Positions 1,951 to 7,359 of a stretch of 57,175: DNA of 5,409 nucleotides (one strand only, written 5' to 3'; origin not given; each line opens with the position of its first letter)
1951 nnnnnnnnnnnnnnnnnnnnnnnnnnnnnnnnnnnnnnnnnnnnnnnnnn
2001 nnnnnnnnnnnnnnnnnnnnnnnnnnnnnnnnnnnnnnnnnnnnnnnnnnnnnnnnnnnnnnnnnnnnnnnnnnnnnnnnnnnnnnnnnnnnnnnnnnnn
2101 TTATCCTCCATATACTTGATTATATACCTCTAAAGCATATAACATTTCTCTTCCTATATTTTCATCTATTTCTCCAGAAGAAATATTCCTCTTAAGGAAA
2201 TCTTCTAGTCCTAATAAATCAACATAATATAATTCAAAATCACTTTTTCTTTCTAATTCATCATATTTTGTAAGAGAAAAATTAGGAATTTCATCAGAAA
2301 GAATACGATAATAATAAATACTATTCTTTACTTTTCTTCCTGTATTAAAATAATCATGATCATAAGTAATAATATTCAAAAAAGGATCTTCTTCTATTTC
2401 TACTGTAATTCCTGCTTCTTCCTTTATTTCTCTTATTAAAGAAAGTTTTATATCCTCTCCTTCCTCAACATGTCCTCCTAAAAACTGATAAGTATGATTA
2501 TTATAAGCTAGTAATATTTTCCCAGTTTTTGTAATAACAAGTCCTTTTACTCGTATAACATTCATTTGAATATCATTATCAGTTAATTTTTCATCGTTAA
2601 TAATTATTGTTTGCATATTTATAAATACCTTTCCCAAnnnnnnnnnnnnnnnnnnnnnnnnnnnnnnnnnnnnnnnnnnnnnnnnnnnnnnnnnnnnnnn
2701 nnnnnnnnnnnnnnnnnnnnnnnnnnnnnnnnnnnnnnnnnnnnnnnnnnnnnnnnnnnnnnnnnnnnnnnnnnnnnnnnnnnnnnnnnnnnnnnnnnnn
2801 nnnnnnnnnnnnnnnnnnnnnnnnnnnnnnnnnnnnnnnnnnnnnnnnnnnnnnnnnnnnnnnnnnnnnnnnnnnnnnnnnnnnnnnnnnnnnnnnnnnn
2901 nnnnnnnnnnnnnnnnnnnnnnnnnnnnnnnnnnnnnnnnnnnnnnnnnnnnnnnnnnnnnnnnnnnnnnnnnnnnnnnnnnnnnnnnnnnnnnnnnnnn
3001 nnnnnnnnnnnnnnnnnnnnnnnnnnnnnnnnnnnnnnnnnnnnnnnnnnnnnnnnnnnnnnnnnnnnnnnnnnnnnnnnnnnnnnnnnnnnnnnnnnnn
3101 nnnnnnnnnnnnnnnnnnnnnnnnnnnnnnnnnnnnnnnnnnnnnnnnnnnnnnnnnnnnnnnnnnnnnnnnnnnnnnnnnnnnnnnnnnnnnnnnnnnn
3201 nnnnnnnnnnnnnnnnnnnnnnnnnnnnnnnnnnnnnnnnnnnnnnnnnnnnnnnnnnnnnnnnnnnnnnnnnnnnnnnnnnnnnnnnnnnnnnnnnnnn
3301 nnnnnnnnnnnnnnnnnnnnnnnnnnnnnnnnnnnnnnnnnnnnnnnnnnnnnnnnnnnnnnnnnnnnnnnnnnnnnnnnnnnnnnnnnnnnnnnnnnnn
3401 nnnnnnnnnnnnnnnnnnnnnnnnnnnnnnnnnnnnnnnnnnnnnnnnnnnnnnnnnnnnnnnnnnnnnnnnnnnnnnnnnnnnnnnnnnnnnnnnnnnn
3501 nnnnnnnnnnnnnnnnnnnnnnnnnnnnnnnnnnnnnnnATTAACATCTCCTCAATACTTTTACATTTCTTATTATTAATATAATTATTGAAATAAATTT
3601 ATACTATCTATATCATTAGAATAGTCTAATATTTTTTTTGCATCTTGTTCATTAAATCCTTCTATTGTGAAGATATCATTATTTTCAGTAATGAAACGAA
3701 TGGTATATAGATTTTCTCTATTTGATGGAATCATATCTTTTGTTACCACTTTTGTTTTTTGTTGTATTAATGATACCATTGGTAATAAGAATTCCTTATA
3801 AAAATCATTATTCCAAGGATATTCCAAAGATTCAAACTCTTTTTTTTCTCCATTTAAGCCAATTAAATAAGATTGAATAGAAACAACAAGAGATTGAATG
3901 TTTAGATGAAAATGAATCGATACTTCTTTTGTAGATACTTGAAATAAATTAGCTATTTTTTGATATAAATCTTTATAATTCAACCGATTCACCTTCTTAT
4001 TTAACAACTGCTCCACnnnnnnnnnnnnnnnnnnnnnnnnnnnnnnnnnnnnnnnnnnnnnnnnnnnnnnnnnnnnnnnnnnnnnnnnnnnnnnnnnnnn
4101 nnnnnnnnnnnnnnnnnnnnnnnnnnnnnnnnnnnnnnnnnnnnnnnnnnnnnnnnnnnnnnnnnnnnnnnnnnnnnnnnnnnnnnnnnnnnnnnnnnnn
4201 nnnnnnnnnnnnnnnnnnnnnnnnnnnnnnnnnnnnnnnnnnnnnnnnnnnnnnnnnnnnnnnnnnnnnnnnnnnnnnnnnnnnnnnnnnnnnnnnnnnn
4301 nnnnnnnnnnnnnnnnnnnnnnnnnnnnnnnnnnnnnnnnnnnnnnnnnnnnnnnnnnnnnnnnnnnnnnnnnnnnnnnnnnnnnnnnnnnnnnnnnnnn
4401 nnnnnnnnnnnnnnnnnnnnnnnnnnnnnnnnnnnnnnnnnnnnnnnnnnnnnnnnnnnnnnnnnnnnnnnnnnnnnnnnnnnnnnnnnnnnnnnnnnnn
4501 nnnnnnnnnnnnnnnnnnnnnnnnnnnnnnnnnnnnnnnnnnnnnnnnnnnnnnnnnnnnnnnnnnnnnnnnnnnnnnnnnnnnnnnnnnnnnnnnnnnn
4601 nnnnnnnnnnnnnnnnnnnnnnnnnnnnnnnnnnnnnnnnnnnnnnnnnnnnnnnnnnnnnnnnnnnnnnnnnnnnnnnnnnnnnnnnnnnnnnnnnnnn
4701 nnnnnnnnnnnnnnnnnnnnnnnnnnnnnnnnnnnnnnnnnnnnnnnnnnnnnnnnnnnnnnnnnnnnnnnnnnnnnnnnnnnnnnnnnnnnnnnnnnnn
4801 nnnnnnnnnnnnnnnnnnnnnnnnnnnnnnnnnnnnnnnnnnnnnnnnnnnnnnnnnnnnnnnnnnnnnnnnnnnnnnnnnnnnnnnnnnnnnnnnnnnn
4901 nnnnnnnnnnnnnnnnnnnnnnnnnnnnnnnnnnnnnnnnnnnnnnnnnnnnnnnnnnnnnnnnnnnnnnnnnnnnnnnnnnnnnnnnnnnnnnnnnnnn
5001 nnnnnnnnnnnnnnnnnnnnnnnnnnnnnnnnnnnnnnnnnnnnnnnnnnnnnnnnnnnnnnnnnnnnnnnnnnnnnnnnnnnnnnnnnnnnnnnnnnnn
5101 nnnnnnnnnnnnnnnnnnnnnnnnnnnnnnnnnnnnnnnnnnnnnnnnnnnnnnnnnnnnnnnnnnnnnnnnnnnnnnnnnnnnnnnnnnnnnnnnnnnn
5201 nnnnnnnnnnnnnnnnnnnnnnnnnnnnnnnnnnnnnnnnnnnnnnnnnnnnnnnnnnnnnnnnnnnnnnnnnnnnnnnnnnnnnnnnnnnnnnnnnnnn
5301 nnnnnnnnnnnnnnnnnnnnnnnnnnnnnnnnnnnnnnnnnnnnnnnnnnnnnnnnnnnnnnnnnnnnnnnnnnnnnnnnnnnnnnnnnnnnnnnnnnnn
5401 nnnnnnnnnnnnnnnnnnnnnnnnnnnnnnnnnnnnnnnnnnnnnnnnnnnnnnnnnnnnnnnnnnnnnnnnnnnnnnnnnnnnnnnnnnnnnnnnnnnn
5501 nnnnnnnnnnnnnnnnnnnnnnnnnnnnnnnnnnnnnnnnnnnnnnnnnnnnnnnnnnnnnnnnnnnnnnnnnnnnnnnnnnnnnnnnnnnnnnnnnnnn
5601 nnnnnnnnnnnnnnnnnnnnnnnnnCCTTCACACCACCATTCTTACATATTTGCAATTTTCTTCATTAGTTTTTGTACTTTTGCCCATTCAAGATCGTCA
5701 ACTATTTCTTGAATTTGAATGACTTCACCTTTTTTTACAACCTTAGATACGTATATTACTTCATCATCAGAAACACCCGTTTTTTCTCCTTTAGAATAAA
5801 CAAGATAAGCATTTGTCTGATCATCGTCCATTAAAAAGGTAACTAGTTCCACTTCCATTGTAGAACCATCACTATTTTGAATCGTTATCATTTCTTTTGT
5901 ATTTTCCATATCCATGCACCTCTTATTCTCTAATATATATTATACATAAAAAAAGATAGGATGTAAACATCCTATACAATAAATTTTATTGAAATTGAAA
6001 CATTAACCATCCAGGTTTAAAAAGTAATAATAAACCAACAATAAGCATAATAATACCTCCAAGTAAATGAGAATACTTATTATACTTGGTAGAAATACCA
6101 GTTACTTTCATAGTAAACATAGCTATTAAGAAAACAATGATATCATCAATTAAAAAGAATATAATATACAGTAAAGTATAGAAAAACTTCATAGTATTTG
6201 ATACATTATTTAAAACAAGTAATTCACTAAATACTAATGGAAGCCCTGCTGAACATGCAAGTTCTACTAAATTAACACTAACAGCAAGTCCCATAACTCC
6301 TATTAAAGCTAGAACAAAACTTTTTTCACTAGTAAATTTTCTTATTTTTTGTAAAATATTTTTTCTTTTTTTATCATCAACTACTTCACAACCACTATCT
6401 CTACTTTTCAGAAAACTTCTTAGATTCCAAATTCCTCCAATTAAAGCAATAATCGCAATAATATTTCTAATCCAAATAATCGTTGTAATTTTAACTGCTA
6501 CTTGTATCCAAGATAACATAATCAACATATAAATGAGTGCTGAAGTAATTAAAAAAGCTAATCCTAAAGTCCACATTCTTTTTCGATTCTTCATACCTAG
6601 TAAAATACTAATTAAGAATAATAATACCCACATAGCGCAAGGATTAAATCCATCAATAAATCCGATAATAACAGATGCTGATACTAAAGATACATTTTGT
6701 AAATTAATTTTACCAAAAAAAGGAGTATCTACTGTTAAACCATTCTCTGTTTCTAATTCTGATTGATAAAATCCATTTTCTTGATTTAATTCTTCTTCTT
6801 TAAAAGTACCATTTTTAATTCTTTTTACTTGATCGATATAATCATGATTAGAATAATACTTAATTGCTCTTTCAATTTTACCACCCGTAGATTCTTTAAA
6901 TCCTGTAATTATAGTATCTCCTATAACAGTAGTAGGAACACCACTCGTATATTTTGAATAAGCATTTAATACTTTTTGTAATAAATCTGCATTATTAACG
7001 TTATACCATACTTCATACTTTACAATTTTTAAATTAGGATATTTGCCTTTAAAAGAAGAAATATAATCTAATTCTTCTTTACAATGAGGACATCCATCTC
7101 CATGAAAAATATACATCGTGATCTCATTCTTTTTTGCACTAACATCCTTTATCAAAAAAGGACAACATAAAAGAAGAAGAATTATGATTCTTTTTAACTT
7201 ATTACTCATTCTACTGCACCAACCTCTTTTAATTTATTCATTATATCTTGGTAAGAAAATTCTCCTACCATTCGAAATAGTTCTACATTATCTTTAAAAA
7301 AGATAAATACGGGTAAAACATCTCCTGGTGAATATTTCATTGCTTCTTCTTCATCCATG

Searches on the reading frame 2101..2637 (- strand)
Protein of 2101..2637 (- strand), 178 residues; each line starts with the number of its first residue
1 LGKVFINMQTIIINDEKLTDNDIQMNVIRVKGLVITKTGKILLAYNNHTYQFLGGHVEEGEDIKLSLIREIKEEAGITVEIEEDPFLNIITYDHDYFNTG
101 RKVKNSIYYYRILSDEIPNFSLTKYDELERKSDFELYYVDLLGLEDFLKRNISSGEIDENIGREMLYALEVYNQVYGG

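Call 49: search_protein_families(library=pfam, proteins=[window:2101-2637:-], max_evalue=0.01)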
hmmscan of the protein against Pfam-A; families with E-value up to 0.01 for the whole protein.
window:2101-2637:- (178 aa): 1 family
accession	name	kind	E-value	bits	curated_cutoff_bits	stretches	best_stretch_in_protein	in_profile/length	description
PF00293.34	NUDIX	-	1.2e-09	38.7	21.1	1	31-115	7-96/134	NUDIX domain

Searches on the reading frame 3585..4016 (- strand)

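Call 49: search_protein_families(library=pfam, proteins=[window:3585-4016:-], max_evalue=0.01)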
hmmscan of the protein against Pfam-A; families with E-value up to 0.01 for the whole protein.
window:3585-4016:- (143 aa): 1 family
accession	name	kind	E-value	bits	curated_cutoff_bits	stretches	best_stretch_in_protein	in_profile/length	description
PF24239.1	DUF7447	-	0.0027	18.3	24.1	1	85-126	39-80/89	Family of unknown function (DUF7447)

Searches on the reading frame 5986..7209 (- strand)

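Call 28: search_protein_families(library=pfam, proteins=[window:5986-7209:-], max_evalue=0.0001)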
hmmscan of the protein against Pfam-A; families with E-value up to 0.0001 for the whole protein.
window:5986-7209:- (407 aa): 0 families

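Call 49: search_protein_families(library=pfam, proteins=[window:5986-7209:-], max_evalue=0.01)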
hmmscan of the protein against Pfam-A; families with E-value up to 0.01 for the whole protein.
window:5986-7209:- (407 aa): 1 family
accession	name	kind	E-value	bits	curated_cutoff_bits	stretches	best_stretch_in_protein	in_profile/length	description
PF13098.12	Thioredoxin_2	-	0.0034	18.2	27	1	25-99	2-84/104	Thioredoxin-like domain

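Call 94: search_protein_families(library=ncbifam, proteins=[window:5986-7209:-], max_evalue=0.001)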
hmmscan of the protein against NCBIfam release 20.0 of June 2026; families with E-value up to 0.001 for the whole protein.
window:5986-7209:- (407 aa): 1 family
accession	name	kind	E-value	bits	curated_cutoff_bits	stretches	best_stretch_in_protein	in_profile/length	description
TIGR02196.1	GlrX_YruB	hypoth_equivalog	1.3e-05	25.6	88.55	1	35-107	5-67/74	glutaredoxin-like protein, YruB-family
